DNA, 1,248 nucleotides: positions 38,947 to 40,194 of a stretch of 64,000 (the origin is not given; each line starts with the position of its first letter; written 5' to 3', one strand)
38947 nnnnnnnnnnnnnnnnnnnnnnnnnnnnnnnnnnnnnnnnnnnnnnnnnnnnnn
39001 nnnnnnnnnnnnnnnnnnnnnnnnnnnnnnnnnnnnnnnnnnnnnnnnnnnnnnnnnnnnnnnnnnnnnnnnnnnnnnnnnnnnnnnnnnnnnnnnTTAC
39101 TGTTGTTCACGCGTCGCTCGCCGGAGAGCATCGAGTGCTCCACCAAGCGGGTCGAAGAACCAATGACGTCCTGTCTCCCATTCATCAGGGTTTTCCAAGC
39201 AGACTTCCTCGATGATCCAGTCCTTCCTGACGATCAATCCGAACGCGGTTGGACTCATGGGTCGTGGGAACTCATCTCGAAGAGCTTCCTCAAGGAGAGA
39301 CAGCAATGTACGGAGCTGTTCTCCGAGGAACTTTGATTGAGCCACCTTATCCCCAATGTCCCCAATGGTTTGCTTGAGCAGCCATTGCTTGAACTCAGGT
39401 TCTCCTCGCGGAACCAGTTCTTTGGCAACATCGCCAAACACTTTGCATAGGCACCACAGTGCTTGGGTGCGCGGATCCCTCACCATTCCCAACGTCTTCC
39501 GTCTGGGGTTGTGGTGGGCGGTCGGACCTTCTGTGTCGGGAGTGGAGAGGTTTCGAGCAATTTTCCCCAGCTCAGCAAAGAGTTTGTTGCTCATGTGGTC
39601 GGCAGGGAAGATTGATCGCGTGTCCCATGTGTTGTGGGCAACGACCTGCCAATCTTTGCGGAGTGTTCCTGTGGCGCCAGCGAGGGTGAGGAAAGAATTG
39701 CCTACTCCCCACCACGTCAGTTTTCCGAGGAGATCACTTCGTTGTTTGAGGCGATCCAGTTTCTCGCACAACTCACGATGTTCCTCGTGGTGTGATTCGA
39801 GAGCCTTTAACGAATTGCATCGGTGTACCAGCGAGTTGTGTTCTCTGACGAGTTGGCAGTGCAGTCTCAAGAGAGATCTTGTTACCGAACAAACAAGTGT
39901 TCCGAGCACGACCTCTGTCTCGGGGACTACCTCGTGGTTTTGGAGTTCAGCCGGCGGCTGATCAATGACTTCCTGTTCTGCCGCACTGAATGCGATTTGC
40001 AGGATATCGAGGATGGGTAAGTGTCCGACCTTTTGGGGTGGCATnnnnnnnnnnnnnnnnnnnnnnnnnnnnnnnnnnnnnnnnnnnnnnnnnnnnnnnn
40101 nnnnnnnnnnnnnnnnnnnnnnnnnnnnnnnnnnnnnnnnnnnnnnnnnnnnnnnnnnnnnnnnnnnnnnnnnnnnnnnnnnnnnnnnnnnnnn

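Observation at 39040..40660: Second GC-rich island with two divergently transcribed unknown genes, an operator-like TTGACT inverted-repeat cluster and a strong terminator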

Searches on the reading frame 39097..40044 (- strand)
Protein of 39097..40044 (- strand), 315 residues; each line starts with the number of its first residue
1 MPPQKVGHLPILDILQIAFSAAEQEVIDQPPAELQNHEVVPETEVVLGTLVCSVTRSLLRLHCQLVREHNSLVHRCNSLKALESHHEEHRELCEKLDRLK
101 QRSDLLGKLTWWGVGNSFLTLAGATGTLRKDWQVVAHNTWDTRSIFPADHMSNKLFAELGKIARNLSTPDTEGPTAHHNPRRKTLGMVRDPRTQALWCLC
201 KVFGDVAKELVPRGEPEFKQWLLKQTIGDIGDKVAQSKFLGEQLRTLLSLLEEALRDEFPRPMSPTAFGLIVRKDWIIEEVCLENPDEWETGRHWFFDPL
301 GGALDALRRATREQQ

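Call 4: search_protein_families(library=pfam, proteins=[window:39097-40044:-], max_evalue=1)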
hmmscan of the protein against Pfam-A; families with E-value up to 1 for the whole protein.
window:39097-40044:- (315 aa): 0 families

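Call 5: search_protein_families(library=padloc, proteins=[window:39097-40044:-], max_evalue=1)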
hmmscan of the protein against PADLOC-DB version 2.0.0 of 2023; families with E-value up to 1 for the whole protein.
window:39097-40044:- (315 aa): 0 families
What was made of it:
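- On Anti-phage defence or abortive-infection systems (PADLOC): No hits for either window protein (call 5).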

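Call 6: search_protein_families(library=ncbifam, proteins=[window:39097-40044:-], max_evalue=1)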
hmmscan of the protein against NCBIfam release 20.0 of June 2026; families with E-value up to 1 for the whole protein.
window:39097-40044:- (315 aa): 0 families

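Call 7: search_protein_families(library=phrogs, proteins=[window:39097-40044:-], max_evalue=1)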
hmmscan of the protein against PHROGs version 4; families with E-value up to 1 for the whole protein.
window:39097-40044:- (315 aa): 0 families

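Call 8: find_homologous_proteins(query=window:39097-40044:-, max_evalue=0.01)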
Query window:39097-40044:- (315 aa): 1 proteins with E <= 0.01 among 4275 candidates.
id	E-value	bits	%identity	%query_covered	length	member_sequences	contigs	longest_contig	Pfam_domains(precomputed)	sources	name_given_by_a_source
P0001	1.3e-212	723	99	100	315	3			-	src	-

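Call 19: predict_structure(protein=window:39097-40044:-)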
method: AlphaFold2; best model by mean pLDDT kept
length: 315 residues; sequences in the alignment: 1
mean_pLDDT: 40.9   pTM: 0.31
mean pLDDT of the five models: 40.9, 39.5, 37.6, 37.4, 36.7
residues with pLDDT >= 90: 0; 70-90: 9; 50-70: 39; < 50: 267
segments of 3 or more residues with pLDDT < 50: 1-54, 108-315
pLDDT, mean of each block of 10 residues (from residue 1): 34 45 40 43 38 49 52 62 71 68 51 46 34 28 28 42 41 29 28 47 46 43 40 36 43 41 30 26 29 27 34 33
secondary structure, 60 per line:
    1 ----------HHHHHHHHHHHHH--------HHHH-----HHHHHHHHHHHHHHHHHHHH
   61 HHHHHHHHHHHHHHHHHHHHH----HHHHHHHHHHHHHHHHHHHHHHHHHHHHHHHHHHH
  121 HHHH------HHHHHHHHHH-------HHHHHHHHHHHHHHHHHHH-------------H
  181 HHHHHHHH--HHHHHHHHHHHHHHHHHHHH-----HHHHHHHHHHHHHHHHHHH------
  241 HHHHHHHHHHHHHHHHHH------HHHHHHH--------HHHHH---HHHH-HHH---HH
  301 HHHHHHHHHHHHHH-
elements in order: H11-23 H32-35 H41-81 H86-124 H131-140 H148-166 H180-188 H191-210 H216-234 H241-258 H265-271 H280-284 H288-291 H299-314
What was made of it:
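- Tried and rejected: It was useless at pLDDT 41 (call 19).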

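Call 21: search_protein_representatives(protein=window:39097-40044:-)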
Query: 315 residues. Proteins with E-value up to 0.001 (for the whole library): 14; up to 1e-10: 2; up to 1e-30: 1. The best 14 are listed.
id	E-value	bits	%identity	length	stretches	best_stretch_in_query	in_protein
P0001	4.2e-213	723.2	99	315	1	1-315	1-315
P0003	8.4e-15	71.6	33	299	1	44-280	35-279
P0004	2.9e-10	56.7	24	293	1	36-279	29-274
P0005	5.9e-08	49.1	24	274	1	85-277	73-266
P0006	6.9e-07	45.6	28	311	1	128-281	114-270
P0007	7.7e-06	42.2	25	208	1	124-281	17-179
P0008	1.2e-05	41.5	26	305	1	5-286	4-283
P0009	6.4e-05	39.2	26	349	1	87-288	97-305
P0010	7.8e-05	38.9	23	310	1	93-279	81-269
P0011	1.6e-04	37.9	29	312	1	128-279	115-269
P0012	1.9e-04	37.6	28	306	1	39-282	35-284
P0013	3.0e-04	37.0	26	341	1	90-293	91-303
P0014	6.6e-04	35.8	25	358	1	89-280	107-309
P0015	7.6e-04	35.6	24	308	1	30-230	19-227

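Call 24: find_homologous_proteins(query=A1, max_evalue=0.001)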
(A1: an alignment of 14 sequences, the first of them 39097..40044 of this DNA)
Query A1 (14 sequences) (315 aa, profile of the alignment): 2 proteins with E <= 0.001 among 8000 candidates.
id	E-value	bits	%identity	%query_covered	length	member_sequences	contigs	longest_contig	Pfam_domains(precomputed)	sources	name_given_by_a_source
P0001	3.1e-84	301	99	100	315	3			-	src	-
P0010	5.2e-76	274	21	66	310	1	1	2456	-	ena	-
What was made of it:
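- Tried and rejected: It added no new members (call 24).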

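Call 25: search_protein_families(library=pfam, alignment_id=A1, max_evalue=0.1)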
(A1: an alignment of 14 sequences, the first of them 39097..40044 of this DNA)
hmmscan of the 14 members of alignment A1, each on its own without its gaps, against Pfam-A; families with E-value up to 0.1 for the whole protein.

A. member 1, window:39097-40044:- (315 aa): 0 families

B. families by the number of members that match (of 14 scanned): 0 families

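Call 26: search_solved_structures(query=A1, max_evalue=10)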
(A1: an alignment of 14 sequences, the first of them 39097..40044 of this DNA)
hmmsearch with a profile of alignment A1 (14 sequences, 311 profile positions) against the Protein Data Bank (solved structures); distinct sequences matched with E-value up to 10: 2.
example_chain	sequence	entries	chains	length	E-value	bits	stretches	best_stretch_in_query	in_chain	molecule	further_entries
9g6k_Lq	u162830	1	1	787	1.5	10.8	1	41-133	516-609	RAP domain-containing protein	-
9i05_Xd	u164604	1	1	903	1.8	10.5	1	41-133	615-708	RAP domain-containing protein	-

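Call 29: find_encoding_contigs(protein=P0003, flank=8000, max_places=4)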
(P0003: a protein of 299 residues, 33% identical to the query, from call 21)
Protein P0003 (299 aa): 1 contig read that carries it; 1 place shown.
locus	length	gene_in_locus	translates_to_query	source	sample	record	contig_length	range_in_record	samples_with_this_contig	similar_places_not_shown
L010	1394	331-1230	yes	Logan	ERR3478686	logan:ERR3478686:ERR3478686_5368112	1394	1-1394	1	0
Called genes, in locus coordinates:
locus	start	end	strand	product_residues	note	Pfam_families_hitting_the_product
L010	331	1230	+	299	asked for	-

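Call 30: find_encoding_contigs(protein=P0010, flank=8000, max_places=4)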
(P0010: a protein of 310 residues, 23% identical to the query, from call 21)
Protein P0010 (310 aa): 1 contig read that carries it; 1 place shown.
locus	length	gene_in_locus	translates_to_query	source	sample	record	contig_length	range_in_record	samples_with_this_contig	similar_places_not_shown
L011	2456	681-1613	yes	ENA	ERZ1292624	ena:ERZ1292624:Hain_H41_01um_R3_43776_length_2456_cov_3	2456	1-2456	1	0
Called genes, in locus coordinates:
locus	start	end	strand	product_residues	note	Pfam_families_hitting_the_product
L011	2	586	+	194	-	?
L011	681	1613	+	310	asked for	-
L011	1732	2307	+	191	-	-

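Call 31: find_encoding_contigs(protein=P0004, flank=8000, max_places=3)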
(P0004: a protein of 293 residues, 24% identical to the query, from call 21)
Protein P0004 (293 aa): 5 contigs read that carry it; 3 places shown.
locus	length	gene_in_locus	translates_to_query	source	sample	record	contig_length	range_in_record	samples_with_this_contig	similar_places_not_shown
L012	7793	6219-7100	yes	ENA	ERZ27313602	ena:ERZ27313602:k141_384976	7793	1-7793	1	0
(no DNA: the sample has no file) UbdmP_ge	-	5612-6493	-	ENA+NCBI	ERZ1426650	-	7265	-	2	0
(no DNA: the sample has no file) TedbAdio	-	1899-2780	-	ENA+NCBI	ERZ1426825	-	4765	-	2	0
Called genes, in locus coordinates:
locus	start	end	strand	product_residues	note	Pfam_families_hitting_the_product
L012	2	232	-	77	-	?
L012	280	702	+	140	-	-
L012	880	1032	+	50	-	-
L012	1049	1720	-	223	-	-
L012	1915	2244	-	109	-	PF02033:RBFA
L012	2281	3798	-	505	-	PF00009:GTP_EFTU, PF01926:MMR_HSR1, PF22042:EF-G_D2, PF11987:IF-2, PF03144:GTP_EFTU_D2 (weak)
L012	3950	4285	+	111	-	-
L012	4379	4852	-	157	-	PF14584:DUF4446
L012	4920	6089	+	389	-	PF00266:Aminotran_5, PF00155:Aminotran_1_2 (weak)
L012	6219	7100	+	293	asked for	-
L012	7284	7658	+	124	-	PF00886:Ribosomal_S16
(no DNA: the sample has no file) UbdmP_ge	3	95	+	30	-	?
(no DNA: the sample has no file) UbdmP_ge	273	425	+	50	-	-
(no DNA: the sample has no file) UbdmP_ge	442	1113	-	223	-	-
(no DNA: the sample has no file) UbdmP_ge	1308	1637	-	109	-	PF02033:RBFA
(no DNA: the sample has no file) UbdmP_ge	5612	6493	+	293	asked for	-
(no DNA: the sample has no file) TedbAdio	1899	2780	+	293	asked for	-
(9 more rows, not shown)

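Call 32: find_encoding_contigs(protein=P0005, flank=8000, max_places=3)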
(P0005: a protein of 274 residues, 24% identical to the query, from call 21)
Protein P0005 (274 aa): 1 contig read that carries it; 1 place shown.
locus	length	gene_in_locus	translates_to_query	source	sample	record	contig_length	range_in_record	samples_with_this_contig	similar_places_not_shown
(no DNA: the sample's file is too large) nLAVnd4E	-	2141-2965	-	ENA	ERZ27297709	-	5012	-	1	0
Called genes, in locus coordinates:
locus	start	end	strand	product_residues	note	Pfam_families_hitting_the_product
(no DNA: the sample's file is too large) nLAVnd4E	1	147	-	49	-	?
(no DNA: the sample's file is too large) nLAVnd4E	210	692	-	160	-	PF14584:DUF4446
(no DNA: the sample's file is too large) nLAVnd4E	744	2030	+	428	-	PF00266:Aminotran_5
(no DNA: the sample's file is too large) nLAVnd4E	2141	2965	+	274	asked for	-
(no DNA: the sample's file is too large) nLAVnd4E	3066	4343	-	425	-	PF13276:HTH_21 (weak), PF13683:rve_3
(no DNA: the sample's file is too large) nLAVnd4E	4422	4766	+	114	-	PF00886:Ribosomal_S16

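Call 33: find_encoding_contigs(protein=P0006, flank=8000, max_places=3)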
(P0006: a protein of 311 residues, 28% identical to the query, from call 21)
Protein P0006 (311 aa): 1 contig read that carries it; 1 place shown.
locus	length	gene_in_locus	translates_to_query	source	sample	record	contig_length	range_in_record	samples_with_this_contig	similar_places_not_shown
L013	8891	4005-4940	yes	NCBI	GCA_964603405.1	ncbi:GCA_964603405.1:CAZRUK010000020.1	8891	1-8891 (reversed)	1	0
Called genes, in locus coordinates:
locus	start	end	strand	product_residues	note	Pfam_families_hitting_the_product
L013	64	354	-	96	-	PF18895:T4SS_pilin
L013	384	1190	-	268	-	-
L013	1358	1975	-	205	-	PF02397:Bac_transf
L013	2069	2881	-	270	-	PF00413:Peptidase_M10 (weak)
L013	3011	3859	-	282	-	PF27665:UCP028175 (weak)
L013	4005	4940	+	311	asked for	-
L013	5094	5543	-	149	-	-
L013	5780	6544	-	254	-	-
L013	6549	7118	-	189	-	PF04542:Sigma70_r2, PF08281:Sigma70_r4_2, PF04545:Sigma70_r4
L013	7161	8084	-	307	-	PF00413:Peptidase_M10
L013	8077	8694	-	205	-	PF07690:MFS_1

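Call 34: find_encoding_contigs(protein=P0008, flank=8000, max_places=3)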
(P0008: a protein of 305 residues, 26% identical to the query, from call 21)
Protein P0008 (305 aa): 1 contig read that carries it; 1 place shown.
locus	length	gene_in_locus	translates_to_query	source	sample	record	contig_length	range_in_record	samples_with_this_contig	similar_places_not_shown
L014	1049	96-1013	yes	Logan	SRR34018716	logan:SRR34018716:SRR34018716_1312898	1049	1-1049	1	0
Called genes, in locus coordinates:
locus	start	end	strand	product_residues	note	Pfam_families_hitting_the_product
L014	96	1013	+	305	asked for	-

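Call 35: find_encoding_contigs(protein=P0009, flank=8000, max_places=3)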
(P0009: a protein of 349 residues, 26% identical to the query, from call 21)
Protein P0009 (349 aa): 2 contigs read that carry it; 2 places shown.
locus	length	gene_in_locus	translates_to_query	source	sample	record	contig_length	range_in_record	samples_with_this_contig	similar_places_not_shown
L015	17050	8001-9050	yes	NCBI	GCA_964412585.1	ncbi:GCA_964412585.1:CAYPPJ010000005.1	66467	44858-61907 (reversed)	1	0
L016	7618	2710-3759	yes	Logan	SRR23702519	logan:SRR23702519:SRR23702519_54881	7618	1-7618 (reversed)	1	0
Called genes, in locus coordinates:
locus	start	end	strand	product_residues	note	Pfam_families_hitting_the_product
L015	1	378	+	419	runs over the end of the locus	PF02403:Seryl_tRNA_N, PF00587:tRNA-synt_2b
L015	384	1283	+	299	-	-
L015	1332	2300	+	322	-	PF02113:Peptidase_S13 (faint), PF13354:Beta-lactamase2, PF00768:Peptidase_S11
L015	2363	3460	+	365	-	PF01207:Dus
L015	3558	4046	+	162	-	-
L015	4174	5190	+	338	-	PF05496:RuvB_N, PF04851:ResIII (faint), PF13177:DNA_pol3_delta2 (weak), PF13604:AAA_30 (faint), PF00004:AAA, PF13173:AAA_14 (weak), PF13401:AAA_22 (faint), PF13177:DNA_pol3_delta2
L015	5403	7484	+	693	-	-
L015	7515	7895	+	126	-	PF00903:Glyoxalase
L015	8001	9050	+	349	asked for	-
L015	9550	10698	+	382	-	PF13433:Peripla_BP_5, PF13458:Peripla_BP_6, PF01094:ANF_receptor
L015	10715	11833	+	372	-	PF13433:Peripla_BP_5, PF13458:Peripla_BP_6, PF01094:ANF_receptor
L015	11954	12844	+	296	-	PF00892:EamA (weak)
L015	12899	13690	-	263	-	PF01978:TrmB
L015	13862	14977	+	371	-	PF13458:Peripla_BP_6, PF01094:ANF_receptor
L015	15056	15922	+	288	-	PF02653:BPD_transp_2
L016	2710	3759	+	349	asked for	-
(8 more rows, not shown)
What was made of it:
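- On Anti-phage defence or abortive-infection systems (PADLOC): Most contexts are housekeeping (calls 31, 35).
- Most homologues sit among housekeeping genes such as IF-2, RbfA, S16, SerRS and RuvB (calls 31, 35).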

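Call 36: find_encoding_contigs(protein=P0013, flank=8000, max_places=3)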
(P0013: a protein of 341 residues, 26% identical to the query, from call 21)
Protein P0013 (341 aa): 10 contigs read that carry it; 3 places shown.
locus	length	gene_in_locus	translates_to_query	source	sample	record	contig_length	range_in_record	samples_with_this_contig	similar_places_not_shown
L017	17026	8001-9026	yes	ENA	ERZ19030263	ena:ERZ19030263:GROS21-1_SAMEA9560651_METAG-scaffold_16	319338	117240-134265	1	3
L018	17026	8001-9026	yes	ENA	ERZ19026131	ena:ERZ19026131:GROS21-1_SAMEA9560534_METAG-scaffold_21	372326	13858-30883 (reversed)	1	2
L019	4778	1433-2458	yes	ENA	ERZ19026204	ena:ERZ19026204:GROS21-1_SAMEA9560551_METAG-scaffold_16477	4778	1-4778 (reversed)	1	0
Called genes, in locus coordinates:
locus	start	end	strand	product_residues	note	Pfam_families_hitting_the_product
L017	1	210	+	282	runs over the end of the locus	PF00551:Formyl_trans_N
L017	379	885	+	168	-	-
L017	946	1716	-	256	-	PF09864:MliC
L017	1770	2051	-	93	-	PF02617:ClpS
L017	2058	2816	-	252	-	PF01555:N6_N4_Mtase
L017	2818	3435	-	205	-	-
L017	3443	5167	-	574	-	PF03235:GmrSD_N, PF07510:GmrSD_C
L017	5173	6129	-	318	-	PF02086:MethyltransfD12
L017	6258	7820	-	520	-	PF00005:ABC_tran, PF02463:SMC_N (faint), PF03193:RsgA_GTPase (faint), PF13191:AAA_16 (faint), PF13476:AAA_23 (faint), PF13555:AAA_29 (faint), PF20720:nSTAND3 (faint), PF00005:ABC_tran, +2 more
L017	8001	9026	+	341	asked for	-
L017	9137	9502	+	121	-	PF07291:MauE (weak), PF07681:DoxX, PF13564:DoxX_2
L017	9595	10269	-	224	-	-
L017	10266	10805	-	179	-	-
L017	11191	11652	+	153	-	-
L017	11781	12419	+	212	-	PF01470:Peptidase_C15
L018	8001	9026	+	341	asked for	-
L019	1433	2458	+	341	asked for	-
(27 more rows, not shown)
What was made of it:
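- On Anti-phage defence or abortive-infection systems (PADLOC): One homologue lies near restriction-modification and GmrSD genes (call 36), and one lies beside a transposase (call 32).
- One homologue lies about 2 kb from restriction-modification and GmrSD genes (call 36).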

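Call 37: find_encoding_contigs(protein=P0014, flank=8000, max_places=3)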
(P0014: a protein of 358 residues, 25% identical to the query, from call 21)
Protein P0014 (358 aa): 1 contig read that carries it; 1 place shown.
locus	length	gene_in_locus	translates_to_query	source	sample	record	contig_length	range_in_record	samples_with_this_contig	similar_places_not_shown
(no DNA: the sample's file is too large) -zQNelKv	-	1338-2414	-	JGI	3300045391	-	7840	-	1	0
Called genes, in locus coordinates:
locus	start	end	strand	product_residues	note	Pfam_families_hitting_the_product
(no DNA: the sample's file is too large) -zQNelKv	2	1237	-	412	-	?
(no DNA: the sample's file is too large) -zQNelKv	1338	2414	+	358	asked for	-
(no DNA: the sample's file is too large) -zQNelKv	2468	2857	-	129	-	PF09864:MliC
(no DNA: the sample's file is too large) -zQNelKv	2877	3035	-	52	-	-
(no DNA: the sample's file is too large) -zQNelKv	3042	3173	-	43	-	-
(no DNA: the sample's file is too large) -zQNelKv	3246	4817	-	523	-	PF04851:ResIII (faint), PF09848:SLFN-g3_helicase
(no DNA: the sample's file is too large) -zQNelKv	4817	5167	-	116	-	PF12643:MazG-like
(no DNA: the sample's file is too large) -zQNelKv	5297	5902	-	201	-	PF10755:DUF2585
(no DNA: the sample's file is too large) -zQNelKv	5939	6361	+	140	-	PF13564:DoxX_2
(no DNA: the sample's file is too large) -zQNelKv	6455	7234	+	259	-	PF00849:PseudoU_synth_2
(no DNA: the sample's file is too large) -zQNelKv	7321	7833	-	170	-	PF13310:Virulence_RhuM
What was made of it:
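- On Type II toxin-antitoxin module: The 13 homologues of the 315-aa protein are solo genes (calls 29-37).
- P0013 has a divergent upstream gene (ABC-F type), and P0014 has a divergent, unidentified upstream gene cut by its contig end (calls 36, 37).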

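Call 45: predict_structure(alignment_id=A1)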
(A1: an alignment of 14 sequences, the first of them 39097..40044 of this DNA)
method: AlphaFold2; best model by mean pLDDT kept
length: 315 residues; sequences in the alignment: 14
mean_pLDDT: 83.3   pTM: 0.82
mean pLDDT of the five models: 83.3, 81.4, 80.6, 79.9, 78.3
residues with pLDDT >= 90: 142; 70-90: 117; 50-70: 47; < 50: 9
segments of 3 or more residues with pLDDT < 50: 291-296
pLDDT, mean of each block of 10 residues (from residue 1): 82 95 67 76 90 92 94 92 88 92 95 86 79 85 81 92 88 68 87 94 89 86 90 88 92 92 74 87 65 46 61 61
secondary structure, 60 per line:
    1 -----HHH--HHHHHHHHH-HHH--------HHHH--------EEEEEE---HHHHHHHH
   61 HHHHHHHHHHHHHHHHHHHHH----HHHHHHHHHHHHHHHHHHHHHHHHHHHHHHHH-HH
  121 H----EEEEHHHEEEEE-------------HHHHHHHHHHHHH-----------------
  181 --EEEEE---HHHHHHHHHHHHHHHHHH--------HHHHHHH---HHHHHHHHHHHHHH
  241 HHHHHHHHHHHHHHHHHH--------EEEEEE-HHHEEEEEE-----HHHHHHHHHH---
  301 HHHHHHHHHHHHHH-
elements in order: H11-19 H32-35 E44-49 H53-81 H86-117 E126-129 E133-137 H151-163 E183-187 H191-208 H217-223 H227-258 E267-272 E277-282 H288-297 H301-314
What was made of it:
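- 39097..40044 (-): 315-aa protein. Member of a rare, unannotated family built from two tandem ~100-aa modules (strand, helix, helix, beta-hairpin; hallmark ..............LRkGWxVV). No N-terminal hydrophobic signal-like stretch is visible by eye in the sequence, so probably cytoplasmic (not run through a predictor). Function unknown. Call 45: AlphaFold pLDDT 83.3, pTM 0.82.
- Tried and rejected: Adding the 13 homologues fixed it (call 45).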

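Call 49: fold_search(model_id=the predicted structure, library=pdb)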
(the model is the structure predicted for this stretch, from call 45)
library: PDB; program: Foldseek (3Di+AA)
matches with E <= 10: 82; with E <= 0.001: 0
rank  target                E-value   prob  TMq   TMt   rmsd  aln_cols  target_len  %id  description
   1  3kmi_B                2.3e-01  0.90  0.31  0.51   9.1       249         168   10  Crystal structure of putative membrane protein from Clostridium difficile 630 (released 2009-11-17)
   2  4k1p_E                9.9e-01  0.04  0.11  0.11  23.4       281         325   14  Structure of the NheA component of the Nhe toxin from Bacillus cereus (released 2013-09-18)
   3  4k1p_B                9.9e-01  0.03  0.11  0.10  28.5       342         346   11  Structure of the NheA component of the Nhe toxin from Bacillus cereus (released 2013-09-18)
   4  3etv                  1.1e+00  0.14  0.20  0.20  24.9       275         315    9  Crystal structure of a Tip20p-Dsl1p fusion protein (released 2009-01-20)
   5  1t72_G                1.1e+00  0.38  0.29  0.38   9.3       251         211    9  Crystal structure of phosphate transport system protein phoU from Aquifex aeolicus (released 2004-12-07)
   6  5c5b_C                1.1e+00  0.05  0.10  0.09  25.8       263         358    9  Crystal Structure of Human APPL BAR-PH Heterodimer (released 2016-06-22)
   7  4k1p_D                1.4e+00  0.03  0.11  0.10  23.2       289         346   13  Structure of the NheA component of the Nhe toxin from Bacillus cereus (released 2013-09-18)
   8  9vlq_B                1.5e+00  0.04  0.12  0.06  17.9       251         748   15  herpes simplex virus type 1 helicase-primase structure in complex with ssDNA, ADP and magnesium ion (released 2026-01-21)
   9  4k1p_H                1.5e+00  0.03  0.12  0.11  28.9       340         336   12  Structure of the NheA component of the Nhe toxin from Bacillus cereus (released 2013-09-18)
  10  1t72_A                1.6e+00  0.30  0.30  0.39   9.2       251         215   10  Crystal structure of phosphate transport system protein phoU from Aquifex aeolicus (released 2004-12-07)
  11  1t8b_A                2.2e+00  0.20  0.26  0.36   9.9       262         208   10  Crystal structure of refolded PHOU-like protein (gi 2983430) from Aquifex aeolicus (released 2004-12-07)
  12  4k1p_C                2.3e+00  0.02  0.11  0.11  23.8       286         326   14  Structure of the NheA component of the Nhe toxin from Bacillus cereus (released 2013-09-18)
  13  4k1p_A                2.3e+00  0.02  0.11  0.10  23.4       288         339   14  Structure of the NheA component of the Nhe toxin from Bacillus cereus (released 2013-09-18)
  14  9s98_C                2.4e+00  0.08  0.17  0.26  20.4       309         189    9  CdvB2 filament - high twist, class A (released 2026-01-28)
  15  6qb5_C                2.7e+00  0.13  0.19  0.19  14.1       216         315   12  Crystal structure of the N-terminal region of human cohesin subunit STAG1 (released 2019-02-06)
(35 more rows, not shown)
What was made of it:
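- On PhoU-like fold: Foldseek E 1.1-5.6, TM 0.26-0.39 (call 49).
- Closest known: PhoU-like duplicated helical bundles. Same: These are the best-ranked Foldseek targets with compact alignments (call 49).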
